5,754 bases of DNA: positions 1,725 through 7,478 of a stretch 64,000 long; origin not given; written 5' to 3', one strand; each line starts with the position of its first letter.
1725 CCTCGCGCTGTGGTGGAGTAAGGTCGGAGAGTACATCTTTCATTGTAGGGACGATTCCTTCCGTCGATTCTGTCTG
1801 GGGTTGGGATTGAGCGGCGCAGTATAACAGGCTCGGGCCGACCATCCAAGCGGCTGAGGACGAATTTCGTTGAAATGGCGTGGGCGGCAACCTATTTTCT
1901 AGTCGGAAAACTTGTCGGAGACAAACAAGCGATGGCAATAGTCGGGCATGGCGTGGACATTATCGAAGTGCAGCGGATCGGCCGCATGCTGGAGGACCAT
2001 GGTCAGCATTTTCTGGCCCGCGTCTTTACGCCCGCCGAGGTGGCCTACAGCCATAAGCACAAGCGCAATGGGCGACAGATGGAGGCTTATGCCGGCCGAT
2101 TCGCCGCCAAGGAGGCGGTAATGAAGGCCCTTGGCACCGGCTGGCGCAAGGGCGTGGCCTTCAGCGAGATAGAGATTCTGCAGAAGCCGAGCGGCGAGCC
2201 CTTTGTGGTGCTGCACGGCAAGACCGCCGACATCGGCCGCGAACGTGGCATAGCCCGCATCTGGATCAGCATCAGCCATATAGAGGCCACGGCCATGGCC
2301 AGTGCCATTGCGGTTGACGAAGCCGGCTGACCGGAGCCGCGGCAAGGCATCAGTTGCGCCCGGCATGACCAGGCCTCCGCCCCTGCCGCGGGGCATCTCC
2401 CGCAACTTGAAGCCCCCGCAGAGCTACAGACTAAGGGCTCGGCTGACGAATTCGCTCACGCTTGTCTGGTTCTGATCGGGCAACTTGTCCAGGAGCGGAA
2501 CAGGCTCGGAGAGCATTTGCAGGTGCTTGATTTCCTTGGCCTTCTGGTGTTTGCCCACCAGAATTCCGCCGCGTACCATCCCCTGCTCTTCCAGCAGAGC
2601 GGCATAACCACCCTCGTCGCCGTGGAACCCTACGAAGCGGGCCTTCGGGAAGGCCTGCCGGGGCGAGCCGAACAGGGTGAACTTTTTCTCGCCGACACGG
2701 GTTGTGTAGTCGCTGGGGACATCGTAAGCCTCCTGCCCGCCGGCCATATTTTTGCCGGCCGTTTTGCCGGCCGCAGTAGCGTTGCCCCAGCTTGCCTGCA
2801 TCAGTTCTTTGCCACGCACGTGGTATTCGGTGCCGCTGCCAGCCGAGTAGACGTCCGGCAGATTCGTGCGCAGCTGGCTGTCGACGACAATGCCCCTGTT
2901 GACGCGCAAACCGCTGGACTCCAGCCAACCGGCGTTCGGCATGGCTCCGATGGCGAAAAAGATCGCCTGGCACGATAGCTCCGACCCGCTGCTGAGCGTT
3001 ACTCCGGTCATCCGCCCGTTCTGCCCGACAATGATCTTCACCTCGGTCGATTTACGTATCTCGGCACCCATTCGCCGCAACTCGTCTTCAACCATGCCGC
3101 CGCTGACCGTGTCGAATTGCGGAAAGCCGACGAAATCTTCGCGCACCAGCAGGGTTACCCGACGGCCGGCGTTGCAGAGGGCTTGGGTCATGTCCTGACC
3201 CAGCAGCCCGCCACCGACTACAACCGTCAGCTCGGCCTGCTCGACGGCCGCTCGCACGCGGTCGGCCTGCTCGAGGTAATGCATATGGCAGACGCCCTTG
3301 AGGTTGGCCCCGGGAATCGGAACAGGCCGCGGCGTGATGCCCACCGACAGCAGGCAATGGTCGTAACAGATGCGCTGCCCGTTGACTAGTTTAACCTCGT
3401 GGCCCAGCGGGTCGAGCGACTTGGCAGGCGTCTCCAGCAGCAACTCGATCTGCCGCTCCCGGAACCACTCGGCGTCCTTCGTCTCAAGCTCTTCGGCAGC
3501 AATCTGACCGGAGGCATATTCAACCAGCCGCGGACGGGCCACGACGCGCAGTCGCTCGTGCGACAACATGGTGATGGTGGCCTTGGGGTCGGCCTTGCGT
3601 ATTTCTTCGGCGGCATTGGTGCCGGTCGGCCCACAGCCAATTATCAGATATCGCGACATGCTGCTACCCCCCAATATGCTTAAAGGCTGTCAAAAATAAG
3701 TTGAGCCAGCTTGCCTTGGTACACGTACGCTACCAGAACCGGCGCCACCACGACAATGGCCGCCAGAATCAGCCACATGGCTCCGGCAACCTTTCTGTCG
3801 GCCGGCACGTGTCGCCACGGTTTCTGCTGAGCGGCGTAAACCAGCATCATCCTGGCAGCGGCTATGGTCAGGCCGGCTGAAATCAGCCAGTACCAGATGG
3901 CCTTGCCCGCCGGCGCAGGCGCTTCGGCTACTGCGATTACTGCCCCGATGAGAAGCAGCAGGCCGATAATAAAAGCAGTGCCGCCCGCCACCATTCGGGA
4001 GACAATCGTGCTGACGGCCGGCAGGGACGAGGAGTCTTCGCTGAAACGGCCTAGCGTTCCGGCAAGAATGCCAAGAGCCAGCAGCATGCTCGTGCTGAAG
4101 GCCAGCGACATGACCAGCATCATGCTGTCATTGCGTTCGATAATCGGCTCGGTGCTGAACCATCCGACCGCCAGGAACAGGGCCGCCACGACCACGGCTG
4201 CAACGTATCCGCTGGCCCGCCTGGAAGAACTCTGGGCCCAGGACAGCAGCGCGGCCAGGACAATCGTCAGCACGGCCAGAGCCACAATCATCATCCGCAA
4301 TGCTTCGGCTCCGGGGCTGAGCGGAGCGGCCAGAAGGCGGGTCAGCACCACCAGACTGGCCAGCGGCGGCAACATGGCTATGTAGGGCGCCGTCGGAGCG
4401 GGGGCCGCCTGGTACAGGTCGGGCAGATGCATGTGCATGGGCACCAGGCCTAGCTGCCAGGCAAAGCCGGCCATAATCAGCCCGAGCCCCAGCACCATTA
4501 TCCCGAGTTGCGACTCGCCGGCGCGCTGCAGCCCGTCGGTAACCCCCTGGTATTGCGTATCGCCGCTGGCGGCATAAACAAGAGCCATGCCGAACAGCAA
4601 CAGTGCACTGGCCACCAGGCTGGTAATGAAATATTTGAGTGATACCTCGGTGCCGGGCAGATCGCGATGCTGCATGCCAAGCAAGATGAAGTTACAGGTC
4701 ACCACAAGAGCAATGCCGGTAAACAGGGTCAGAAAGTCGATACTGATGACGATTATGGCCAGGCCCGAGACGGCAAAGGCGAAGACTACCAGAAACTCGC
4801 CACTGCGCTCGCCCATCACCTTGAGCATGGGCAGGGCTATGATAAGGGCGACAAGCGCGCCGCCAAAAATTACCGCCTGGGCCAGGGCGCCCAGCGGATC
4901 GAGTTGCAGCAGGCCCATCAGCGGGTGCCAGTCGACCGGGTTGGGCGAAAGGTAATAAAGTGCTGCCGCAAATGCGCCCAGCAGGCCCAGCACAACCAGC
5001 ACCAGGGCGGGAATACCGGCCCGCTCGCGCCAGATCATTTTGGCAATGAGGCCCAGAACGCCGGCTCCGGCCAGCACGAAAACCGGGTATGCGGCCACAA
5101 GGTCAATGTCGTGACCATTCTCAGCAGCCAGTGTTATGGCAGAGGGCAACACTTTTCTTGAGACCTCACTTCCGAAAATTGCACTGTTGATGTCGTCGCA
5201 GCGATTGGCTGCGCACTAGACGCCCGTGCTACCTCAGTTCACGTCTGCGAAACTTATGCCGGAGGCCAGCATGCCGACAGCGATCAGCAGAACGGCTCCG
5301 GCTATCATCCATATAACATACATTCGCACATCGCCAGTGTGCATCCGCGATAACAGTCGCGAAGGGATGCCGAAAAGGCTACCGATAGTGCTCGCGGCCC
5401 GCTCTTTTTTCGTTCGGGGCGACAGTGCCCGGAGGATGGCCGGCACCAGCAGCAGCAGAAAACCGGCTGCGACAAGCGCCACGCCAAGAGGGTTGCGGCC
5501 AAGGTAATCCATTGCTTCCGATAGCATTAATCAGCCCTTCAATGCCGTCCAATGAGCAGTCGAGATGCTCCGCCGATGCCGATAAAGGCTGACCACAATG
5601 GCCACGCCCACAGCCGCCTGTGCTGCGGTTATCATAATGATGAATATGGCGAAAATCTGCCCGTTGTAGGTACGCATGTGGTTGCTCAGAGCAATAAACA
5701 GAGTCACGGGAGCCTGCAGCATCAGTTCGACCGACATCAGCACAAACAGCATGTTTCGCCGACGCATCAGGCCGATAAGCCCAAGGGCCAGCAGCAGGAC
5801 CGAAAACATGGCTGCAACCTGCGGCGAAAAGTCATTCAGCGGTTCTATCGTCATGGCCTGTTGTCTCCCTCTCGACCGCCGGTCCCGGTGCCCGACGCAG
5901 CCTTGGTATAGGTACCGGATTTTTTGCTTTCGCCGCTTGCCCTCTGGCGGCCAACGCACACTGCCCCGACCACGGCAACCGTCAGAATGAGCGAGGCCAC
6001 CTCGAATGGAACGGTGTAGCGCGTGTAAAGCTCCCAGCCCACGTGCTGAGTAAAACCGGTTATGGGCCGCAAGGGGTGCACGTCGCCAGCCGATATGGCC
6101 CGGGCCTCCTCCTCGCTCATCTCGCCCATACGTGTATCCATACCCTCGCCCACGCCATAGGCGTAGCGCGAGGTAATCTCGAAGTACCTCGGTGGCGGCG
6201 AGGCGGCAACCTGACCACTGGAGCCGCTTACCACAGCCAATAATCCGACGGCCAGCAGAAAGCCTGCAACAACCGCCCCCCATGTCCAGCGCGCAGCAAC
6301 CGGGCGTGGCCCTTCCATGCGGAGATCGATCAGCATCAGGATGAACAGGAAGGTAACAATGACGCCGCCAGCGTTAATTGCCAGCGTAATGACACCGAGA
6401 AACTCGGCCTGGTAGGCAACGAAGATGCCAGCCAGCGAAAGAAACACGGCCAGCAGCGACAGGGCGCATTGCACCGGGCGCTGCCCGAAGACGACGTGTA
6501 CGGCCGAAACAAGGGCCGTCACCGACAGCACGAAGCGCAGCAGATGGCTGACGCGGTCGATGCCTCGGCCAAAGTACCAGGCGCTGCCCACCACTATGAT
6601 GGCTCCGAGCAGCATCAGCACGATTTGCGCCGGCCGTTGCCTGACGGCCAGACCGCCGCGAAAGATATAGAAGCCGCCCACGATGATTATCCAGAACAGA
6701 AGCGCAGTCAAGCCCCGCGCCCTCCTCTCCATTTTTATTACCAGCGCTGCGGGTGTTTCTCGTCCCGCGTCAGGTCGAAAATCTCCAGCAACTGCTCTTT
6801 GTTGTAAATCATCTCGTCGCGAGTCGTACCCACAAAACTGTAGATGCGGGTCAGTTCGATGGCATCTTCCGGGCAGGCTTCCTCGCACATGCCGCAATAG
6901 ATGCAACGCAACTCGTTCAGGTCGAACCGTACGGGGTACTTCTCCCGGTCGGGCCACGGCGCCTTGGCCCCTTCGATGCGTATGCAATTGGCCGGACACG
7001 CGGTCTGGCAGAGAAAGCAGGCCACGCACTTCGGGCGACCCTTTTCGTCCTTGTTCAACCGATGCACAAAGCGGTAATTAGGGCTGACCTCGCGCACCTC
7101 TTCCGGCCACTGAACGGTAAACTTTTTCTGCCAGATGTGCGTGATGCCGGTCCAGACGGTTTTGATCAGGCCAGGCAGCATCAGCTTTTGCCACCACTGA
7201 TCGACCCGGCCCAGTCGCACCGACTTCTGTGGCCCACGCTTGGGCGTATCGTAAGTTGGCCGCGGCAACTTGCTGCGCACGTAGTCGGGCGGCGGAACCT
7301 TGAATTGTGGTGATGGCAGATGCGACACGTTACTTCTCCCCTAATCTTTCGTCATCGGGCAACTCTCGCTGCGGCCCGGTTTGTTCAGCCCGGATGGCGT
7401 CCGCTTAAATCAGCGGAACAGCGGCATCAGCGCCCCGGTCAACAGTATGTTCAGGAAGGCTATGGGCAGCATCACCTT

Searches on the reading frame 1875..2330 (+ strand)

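Call 64: search_protein_families(library=ncbifam, proteins=[window:1875-2330:+], max_evalue=0.000001)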
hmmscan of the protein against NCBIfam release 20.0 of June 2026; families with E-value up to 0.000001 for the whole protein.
window:1875-2330:+ (151 aa): 12 families
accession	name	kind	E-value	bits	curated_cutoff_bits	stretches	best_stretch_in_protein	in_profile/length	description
NF011254.0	PRK14660.1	equivalog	4.1e-41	139.9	195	1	22-145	2-122/125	holo-[acyl-carrier-protein] synthase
NF011251.0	PRK14657.1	equivalog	1.6e-31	108.9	165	1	22-145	2-120/123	holo-[acyl-carrier-protein] synthase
NF011250.0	PRK14656.1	equivalog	8.8e-30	103.4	175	1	22-145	2-122/126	holo-[acyl-carrier-protein] synthase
TIGR00556.1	pantethn_trn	domain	1.2e-25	90.1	45.35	1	23-145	3-124/128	phosphopantetheine--protein transferase domain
NF011253.0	PRK14659.1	equivalog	4.4e-24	85.4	156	1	22-119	2-99/123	holo-[acyl-carrier-protein] synthase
NF000832.0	PRK00070.3-2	equivalog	7.7e-24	84.3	107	1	22-146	2-114/116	holo-ACP synthase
TIGR00516.1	acpS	equivalog_domain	8e-24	84.3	59.8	1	21-145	1-119/125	holo-ACP synthase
NF011257.0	PRK14663.1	equivalog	4.3e-22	78.4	186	1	26-146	4-117/123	holo-[acyl-carrier-protein] synthase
NF000831.0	PRK00070.3-1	equivalog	1.3e-15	57.4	124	1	20-145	1-126/130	holo-ACP synthase AcpS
NF011256.0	PRK14662.1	equivalog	7e-15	55.5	150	1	22-144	2-115/123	4'-phosphopantetheinyl transferase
NF011255.0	PRK14661.1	equivalog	5.6e-11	42.6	209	1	22-115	2-83/169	holo-[acyl-carrier-protein] synthase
NF000835.0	PRK00070.4-1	equivalog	5.1e-07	30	128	0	22-103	2-79/115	holo-ACP synthase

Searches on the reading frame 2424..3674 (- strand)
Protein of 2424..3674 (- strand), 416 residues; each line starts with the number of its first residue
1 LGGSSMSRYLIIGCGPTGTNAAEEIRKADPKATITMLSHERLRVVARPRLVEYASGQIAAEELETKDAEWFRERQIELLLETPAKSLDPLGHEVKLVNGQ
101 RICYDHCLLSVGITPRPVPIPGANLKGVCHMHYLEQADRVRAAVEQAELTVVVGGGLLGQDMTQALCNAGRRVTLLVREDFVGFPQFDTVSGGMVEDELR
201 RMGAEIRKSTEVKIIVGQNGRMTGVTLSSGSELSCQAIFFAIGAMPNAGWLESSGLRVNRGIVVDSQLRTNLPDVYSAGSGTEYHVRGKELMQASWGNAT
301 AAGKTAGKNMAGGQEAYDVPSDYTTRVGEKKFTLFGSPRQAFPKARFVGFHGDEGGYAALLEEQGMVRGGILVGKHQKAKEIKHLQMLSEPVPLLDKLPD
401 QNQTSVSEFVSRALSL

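Call 56: search_protein_families(library=pfam, proteins=[window:2424-3674:-], max_evalue=0.0001)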
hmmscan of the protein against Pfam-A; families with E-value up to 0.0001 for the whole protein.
window:2424-3674:- (416 aa): 4 families
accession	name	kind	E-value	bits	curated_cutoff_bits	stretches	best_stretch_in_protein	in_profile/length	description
PF07992.20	Pyr_redox_2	-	5.5e-48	164.3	26.1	1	8-293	2-278/291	Pyridine nucleotide-disulphide oxidoreductase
PF00070.33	Pyr_redox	-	1.3e-14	54.9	22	1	151-228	3-80/82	Pyridine nucleotide-disulphide oxidoreductase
PF13738.12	Pyr_redox_3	-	1.3e-08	34.9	30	1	114-279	137-305/305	Pyridine nucleotide-disulphide oxidoreductase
PF01266.30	DAO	-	7.3e-05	22.9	27.9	0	197-245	157-205/353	FAD dependent oxidoreductase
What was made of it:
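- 2424..3659 (-): An FAD/NAD(H) flavoprotein of the ferredoxin-reductase, rubredoxin-reductase or NADH-oxidase type. It is the last gene of the string. It is not an E3. Pfam Pyr_redox_2 without Pyr_redox_dim (call 56).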

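Call 58: search_protein_families(library=ncbifam, proteins=[window:2424-3674:-], max_evalue=0.001)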
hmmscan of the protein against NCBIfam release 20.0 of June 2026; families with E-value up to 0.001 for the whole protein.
window:2424-3674:- (416 aa): 46 families (the best 25 are shown)
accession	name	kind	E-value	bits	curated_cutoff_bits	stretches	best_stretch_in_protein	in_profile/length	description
NF045765.1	PhenlGlyoxDHPadH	equivalog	1.1e-47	162.8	475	1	7-336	3-329/416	NADH-dependent phenylglyoxylate dehydrogenase subunit epsilon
TIGR02374.1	nitri_red_nirB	equivalog_domain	5.6e-40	137.5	578.35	1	11-382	3-378/794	nitrite reductase large subunit NirB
NF042949.2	3PPDioc_HcaD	equivalog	5.1e-38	130.8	450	1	8-336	3-331/386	3-phenylpropionate/cinnamic acid dioxygenase ferredoxin--NAD(+) reductase subunit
NF041682.1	ant_diox_AndAa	equivalog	6.4e-35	120.6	650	1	5-318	2-317/406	anthranilate 1,2-dioxygenase system ferredoxin--NAD(+) reductase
NF003437.0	PRK04965.1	equivalog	4.8e-33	114.7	392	1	9-317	5-306/378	NADH:flavorubredoxin reductase NorW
TIGR03385.1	CoA_CoA_reduc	equivalog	1.4e-29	103.2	578.8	1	10-316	3-319/439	CoA-disulfide reductase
NF007286.0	PRK09754.1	equivalog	6.6e-29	100.9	447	1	9-312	6-308/400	phenylpropionate dioxygenase ferredoxin reductase subunit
NF007123.0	PRK09564.1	equivalog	1.5e-24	86.6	458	1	8-317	2-321/444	CoA-disulfide reductase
NF011565.0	PRK14989.1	subfamily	9.5e-23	80.2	883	1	7-291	4-292/847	nitrite reductase large subunit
TIGR02053.1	MerA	equivalog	5.8e-22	78.3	454.45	1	46-315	74-333/465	mercury(II) reductase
NF046103.1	NOXase_Strep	equivalog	1.8e-20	73.4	600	1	11-313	4-314/442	H2O-forming NADH oxidase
NF005883.0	PRK07845.1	equivalog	3.6e-17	62.5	479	1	148-283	178-315/466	NAD(P)H-quinone dehydrogenase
NF010311.1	PRK13748.1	subfamily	2.1e-16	59.9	600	1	95-319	221-433/560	mercury(II) reductase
TIGR03169.1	Nterm_to_SelD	hypoth_equivalog_domain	5.4e-16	58.9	310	1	81-280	73-280/365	pyridine nucleotide-disulfide oxidoreductase family protein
NF004776.0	PRK06116.1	equivalog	8.5e-16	58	480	1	68-282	100-305/450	glutathione-disulfide reductase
TIGR01350.1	lipoamide_DH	equivalog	3.7e-15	55.6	408.8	1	100-283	128-310/461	dihydrolipoyl dehydrogenase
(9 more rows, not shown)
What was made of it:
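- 2424..3659 (-): NCBIfam PadH, NirB and NorW-like matches, all below their cut-offs (call 58).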

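Call 60: search_solved_structures(query=window:2424-3674:-, max_evalue=1e-10)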
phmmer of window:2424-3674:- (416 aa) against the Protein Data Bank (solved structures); distinct sequences matched with E-value up to 1e-10: 80 (the best 60 are shown).
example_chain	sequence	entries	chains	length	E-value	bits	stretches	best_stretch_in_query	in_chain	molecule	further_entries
6pfz_D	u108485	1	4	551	3.1e-32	115.2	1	10-317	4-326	NADH oxidase (NoxA-3)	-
3lxd_A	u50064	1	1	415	1e-29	106.9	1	9-318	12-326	FAD-dependent pyridine nucleotide-disulphide oxidoreductase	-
1xhc_A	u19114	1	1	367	5.1e-27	98.1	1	7-285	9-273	NADH oxidase /nitrite reductase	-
3fg2_P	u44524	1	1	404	1.8e-26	96.3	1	9-337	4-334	Putative rubredoxin reductase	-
3klj_A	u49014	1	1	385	4.2e-26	95.1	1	7-318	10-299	NAD(FAD)-dependent dehydrogenase, NirB-family (N-terminal domain)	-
3iwa_A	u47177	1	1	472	6.8e-26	94.4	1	5-317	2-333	FAD-dependent pyridine nucleotide-disulphide oxidoreductase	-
4h4t_A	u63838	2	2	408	1.6e-24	89.8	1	9-309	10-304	Biphenyl dioxygenase ferredoxin reductase subunit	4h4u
4h4x_A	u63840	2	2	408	2.4e-24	89.3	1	9-309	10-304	Biphenyl dioxygenase ferredoxin reductase subunit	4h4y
4h4v_A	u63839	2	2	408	3.2e-24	88.9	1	9-309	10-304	Biphenyl dioxygenase ferredoxin reductase subunit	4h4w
4h4z_A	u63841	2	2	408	4.1e-24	88.5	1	9-309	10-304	Biphenyl dioxygenase ferredoxin reductase subunit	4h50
2gr3_A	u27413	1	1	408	8.1e-24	87.5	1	9-309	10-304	ferredoxin reductase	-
3cgb_A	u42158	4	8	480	8.1e-24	87.5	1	8-317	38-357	Pyridine nucleotide-disulfide oxidoreductase, class I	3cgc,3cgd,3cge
1d7y_A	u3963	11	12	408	8.5e-24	87.5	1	9-309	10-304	FERREDOXIN REDUCTASE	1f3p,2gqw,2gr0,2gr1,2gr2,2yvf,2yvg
4h4p_A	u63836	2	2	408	1e-23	87.2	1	9-309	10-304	Biphenyl dioxygenase ferredoxin reductase subunit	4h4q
4h4r_A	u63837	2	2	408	1.2e-23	87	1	9-309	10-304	Biphenyl dioxygenase ferredoxin reductase subunit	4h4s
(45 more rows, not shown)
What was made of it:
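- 2424..3659 (-): PDB neighbours (call 60).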

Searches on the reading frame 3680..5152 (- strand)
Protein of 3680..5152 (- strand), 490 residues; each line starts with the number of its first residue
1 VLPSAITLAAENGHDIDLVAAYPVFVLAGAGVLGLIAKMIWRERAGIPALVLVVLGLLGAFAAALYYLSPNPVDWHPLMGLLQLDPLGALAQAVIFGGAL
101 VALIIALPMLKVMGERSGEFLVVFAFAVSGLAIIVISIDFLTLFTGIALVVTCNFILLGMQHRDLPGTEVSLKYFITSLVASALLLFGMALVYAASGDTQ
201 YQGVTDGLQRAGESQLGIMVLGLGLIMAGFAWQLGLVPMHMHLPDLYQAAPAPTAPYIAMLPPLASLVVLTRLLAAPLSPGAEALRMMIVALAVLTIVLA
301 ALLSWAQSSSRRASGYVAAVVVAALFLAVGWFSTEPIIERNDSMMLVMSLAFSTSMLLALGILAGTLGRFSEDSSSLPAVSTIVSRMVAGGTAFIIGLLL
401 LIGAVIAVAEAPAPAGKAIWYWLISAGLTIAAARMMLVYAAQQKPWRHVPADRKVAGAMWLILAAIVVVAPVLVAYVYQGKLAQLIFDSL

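Call 56: search_protein_families(library=pfam, proteins=[window:3680-5152:-], max_evalue=0.0001)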
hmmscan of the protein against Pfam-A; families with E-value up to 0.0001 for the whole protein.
window:3680-5152:- (490 aa): 1 family
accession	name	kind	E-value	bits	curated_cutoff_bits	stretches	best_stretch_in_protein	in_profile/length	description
PF00361.26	Proton_antipo_M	-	2.3e-22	80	21.5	1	138-316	2-177/294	NADH:quinone oxidoreductase/Mrp antiporter, TM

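Call 58: search_protein_families(library=ncbifam, proteins=[window:3680-5152:-], max_evalue=0.001)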
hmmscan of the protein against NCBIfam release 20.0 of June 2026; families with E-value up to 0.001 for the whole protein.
window:3680-5152:- (490 aa): 29 families (the best 25 are shown)
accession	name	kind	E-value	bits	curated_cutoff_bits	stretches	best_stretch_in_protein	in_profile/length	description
TIGR01770.1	NDH_I_N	subfamily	1.6e-45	156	332.6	1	20-399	3-380/472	NADH-quinone oxidoreductase subunit NuoN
NF004442.0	PRK05777.1-5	equivalog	2.1e-39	135.8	523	1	15-329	5-317/483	NADH-quinone oxidoreductase subunit NuoN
NF004440.0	PRK05777.1-3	equivalog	9.3e-39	133.6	519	1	17-319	7-303/477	NADH-quinone oxidoreductase subunit NuoN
NF004439.0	PRK05777.1-1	equivalog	1.3e-34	119.9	531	1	17-331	7-315/485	NADH-quinone oxidoreductase subunit NuoN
NF004441.0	PRK05777.1-4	equivalog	1.1e-28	100.1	477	1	116-364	143-386/524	NADH-quinone oxidoreductase subunit NuoN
NF004444.0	PRK05777.2-2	equivalog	1.2e-28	100.5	496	1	16-325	12-320/496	NADH-quinone oxidoreductase subunit NuoN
NF002701.0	PRK02504.1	equivalog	1e-25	90.2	569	1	32-331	26-319/513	NAD(P)H-quinone oxidoreductase subunit N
NF004446.0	PRK05777.2-4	equivalog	5.5e-25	88.4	590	1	25-333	18-335/502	NADH-quinone oxidoreductase subunit NuoN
NF004447.0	PRK05777.2-5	equivalog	7.7e-21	74.7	547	1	89-329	66-306/458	NADH-quinone oxidoreductase subunit NuoN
NF004443.0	PRK05777.2-1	equivalog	1.2e-19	70.9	626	1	23-364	16-357/506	NADH-quinone oxidoreductase subunit NuoN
NF004448.0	PRK05777.2-6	equivalog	2.4e-19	69.7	869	1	76-363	69-350/492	NADH-quinone oxidoreductase subunit NuoN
NF004445.0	PRK05777.2-3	equivalog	1.8e-16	60.2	408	1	22-403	11-384/475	NADH-quinone oxidoreductase subunit NuoN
TIGR00944.1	2a6301s04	subfamily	9.1e-16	58.1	692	1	81-403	69-382/463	multicomponent K+/H+ antiporter, MrpD/PhaD subunit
NF006240.0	PRK08376.1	subfamily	1.1e-14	54.3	662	1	76-330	80-331/521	putative monovalent cation/H+ antiporter subunit D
NF006241.0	PRK08377.1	equivalog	2e-14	53.5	645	1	75-406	66-394/494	NADH dehydrogenase subunit N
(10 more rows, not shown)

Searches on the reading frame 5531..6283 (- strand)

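Call 56: search_protein_families(library=pfam, proteins=[window:5531-6283:-], max_evalue=0.0001)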
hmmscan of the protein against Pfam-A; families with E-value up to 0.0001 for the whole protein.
window:5531-6283:- (250 aa): 1 family
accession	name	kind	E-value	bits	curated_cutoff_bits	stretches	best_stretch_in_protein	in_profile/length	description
PF00420.29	Oxidored_q2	-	7e-19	67.8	26.1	1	158-249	3-94/95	NADH-ubiquinone/plastoquinone oxidoreductase chain 4L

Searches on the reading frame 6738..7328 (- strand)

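Call 56: search_protein_families(library=pfam, proteins=[window:6738-7328:-], max_evalue=0.0001)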
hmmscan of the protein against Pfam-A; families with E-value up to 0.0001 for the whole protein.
window:6738-7328:- (196 aa): 9 families
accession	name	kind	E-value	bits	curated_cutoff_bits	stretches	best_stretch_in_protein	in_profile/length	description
PF12838.12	Fer4_7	-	4.4e-09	37.1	27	1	100-156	1-52/52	4Fe-4S dicluster domain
PF00037.32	Fer4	-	4.5e-09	36.2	21.1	1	138-158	4-24/24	4Fe-4S binding domain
PF13187.11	Fer4_9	-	3.7e-08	33.7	27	1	100-157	1-52/52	4Fe-4S dicluster domain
PF14697.11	Fer4_21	-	2.4e-07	31.2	35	0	138-159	4-28/59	4Fe-4S dicluster domain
PF13183.11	Fer4_8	-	3e-07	31.3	27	0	141-159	4-17/68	4Fe-4S dicluster domain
PF13484.11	Fer4_16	-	7.3e-07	30.3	30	0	141-170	1-27/66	4Fe-4S double cluster binding domain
PF12797.12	Fer4_2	-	4.6e-06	26.7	24.5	0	138-154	6-22/22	4Fe-4S binding domain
PF13534.11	Fer4_17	-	2.2e-05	25.3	22.2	0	141-155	45-59/61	4Fe-4S dicluster domain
PF12837.12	Fer4_6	-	4.9e-05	23.5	25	0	141-157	8-24/24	4Fe-4S binding domain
